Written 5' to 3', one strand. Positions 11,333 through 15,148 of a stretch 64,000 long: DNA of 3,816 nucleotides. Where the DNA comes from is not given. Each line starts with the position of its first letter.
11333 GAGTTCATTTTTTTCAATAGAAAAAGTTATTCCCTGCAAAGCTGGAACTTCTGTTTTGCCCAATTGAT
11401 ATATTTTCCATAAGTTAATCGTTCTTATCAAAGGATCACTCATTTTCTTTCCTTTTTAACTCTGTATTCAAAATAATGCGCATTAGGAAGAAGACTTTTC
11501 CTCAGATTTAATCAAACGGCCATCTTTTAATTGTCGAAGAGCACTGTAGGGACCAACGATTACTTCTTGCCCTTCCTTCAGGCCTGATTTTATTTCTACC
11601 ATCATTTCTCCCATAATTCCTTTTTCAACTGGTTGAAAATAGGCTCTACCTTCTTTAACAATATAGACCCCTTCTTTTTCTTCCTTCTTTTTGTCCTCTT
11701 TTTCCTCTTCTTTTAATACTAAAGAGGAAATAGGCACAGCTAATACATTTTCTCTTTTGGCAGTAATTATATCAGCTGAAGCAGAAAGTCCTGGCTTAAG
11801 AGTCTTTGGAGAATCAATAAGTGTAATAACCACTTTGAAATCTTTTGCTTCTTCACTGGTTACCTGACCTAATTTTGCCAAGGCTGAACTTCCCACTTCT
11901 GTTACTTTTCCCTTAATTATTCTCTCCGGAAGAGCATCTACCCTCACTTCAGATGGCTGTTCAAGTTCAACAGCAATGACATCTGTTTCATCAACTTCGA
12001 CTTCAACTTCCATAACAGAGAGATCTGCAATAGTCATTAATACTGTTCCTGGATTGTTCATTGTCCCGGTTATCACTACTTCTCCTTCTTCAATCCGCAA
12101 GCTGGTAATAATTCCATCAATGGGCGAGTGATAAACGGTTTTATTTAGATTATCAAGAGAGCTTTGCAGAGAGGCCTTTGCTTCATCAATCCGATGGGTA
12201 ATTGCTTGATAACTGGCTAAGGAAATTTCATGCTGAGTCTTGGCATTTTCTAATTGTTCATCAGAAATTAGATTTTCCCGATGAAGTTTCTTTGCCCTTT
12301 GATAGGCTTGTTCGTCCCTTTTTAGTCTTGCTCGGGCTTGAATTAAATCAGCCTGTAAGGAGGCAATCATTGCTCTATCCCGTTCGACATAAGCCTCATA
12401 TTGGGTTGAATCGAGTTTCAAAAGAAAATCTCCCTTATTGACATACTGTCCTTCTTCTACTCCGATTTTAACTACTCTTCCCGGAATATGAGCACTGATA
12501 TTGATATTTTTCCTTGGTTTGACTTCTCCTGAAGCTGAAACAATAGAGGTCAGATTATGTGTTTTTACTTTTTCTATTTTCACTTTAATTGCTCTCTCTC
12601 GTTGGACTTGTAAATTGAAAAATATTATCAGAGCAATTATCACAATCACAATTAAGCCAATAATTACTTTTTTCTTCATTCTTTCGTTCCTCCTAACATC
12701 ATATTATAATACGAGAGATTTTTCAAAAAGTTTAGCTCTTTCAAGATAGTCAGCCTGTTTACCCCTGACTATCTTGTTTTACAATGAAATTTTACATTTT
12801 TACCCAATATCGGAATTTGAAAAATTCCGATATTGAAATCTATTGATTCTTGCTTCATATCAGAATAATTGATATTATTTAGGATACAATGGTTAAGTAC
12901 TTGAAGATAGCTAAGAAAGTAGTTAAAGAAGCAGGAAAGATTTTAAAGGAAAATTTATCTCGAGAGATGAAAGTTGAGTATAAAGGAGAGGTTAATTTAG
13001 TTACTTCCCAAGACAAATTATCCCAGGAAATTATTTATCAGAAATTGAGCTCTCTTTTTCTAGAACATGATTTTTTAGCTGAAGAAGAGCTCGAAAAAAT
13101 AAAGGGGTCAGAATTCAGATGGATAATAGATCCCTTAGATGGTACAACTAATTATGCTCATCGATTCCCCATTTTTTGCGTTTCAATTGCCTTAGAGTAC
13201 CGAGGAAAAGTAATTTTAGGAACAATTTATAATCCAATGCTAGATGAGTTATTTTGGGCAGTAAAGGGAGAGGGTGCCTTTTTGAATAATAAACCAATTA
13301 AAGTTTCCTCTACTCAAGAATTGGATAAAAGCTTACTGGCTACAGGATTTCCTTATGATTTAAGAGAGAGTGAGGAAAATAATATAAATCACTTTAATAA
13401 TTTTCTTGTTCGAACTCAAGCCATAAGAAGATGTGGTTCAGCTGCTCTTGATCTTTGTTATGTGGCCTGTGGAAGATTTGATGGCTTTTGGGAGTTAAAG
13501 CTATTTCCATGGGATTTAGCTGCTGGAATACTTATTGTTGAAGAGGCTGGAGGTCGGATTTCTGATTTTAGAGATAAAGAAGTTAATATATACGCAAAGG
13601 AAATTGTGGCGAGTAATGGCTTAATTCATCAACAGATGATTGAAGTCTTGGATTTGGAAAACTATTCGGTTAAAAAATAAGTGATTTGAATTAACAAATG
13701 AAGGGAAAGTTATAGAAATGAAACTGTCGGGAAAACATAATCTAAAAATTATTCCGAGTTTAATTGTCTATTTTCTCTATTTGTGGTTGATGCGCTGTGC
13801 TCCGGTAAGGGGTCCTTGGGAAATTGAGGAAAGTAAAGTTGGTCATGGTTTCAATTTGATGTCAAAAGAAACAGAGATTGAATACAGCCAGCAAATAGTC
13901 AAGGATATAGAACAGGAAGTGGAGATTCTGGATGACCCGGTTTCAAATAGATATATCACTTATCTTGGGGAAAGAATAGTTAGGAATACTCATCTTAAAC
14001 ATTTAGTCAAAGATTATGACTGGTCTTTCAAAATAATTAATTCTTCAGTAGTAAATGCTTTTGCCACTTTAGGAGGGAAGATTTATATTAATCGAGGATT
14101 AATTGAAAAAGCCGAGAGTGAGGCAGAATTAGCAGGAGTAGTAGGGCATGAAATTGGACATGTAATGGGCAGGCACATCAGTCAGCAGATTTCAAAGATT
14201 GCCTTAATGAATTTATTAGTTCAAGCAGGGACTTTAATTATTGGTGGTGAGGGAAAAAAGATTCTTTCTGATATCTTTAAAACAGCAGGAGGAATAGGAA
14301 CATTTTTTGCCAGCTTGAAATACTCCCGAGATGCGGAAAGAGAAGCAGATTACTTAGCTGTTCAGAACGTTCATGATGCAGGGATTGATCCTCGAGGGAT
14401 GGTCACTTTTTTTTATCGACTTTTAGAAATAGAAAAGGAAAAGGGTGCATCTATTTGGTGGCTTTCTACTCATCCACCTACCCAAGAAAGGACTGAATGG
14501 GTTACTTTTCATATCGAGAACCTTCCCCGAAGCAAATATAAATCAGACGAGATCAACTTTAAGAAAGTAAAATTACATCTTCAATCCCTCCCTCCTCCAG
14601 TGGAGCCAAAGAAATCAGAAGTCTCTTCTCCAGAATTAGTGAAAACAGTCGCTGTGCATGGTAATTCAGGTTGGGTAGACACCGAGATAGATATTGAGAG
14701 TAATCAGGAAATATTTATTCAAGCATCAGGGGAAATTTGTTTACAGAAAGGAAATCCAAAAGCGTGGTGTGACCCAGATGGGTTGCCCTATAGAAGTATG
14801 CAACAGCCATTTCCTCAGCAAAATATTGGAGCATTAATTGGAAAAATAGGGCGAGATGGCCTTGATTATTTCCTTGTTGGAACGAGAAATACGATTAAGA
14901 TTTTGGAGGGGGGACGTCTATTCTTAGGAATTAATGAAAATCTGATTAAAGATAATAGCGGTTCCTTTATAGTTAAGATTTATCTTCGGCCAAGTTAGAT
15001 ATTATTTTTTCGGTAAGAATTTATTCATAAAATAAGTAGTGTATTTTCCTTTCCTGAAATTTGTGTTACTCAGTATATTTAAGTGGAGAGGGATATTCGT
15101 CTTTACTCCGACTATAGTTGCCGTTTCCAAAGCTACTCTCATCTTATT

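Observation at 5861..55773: A mosaic of stuttered words, long hairpins and mini-palindromes fills at least 12 intergenic gaps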

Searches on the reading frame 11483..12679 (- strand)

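Call 84: search_protein_families(library=pfam, max_evalue=1e-8, proteins=[window:11483-12679:-])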
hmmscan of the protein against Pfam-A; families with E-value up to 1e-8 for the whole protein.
window:11483-12679:- (398 aa): 3 families
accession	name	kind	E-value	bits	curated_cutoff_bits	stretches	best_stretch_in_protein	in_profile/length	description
PF16576.10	HlyD_D23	-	1.8e-20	73.6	30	1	45-265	4-187/214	Barrel-sandwich domain of CusB or HlyD membrane-fusion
PF13437.12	HlyD_3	-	1.4e-17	64.8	22.2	1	184-297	3-106/106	HlyD family secretion protein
PF13533.13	Biotin_lipoyl_2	-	3.9e-12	46.1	29.8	0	59-90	1-32/32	Biotin-lipoyl like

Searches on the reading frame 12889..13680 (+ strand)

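Call 84: search_protein_families(library=pfam, max_evalue=1e-8, proteins=[window:12889-13680:+])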
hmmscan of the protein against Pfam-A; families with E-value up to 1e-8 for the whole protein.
window:12889-13680:+ (263 aa): 1 family
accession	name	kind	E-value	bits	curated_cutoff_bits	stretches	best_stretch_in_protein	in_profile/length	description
PF00459.30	Inositol_P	-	7.3e-76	255.7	27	1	4-252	5-264/271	Inositol monophosphatase family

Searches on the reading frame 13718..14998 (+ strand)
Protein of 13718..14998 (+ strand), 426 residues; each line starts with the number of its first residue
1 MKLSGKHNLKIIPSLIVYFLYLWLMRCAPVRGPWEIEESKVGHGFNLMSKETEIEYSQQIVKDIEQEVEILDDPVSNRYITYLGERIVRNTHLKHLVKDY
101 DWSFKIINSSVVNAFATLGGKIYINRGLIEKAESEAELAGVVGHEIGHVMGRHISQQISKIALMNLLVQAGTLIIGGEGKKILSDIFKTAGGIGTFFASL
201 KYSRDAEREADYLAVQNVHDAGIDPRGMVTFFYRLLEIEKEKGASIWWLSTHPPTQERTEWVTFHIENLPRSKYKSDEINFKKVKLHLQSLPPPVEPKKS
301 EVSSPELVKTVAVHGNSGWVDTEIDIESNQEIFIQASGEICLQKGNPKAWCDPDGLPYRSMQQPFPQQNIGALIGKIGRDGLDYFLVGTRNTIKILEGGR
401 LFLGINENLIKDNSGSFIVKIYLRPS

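Call 84: search_protein_families(library=pfam, max_evalue=1e-8, proteins=[window:13718-14998:+])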
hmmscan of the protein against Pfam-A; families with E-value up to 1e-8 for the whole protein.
window:13718-14998:+ (426 aa): 1 family
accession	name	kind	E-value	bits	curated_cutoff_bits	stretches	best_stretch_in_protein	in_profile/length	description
PF01435.24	Peptidase_M48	-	2.1e-32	112.9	20.3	1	76-260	3-180/186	Peptidase family M48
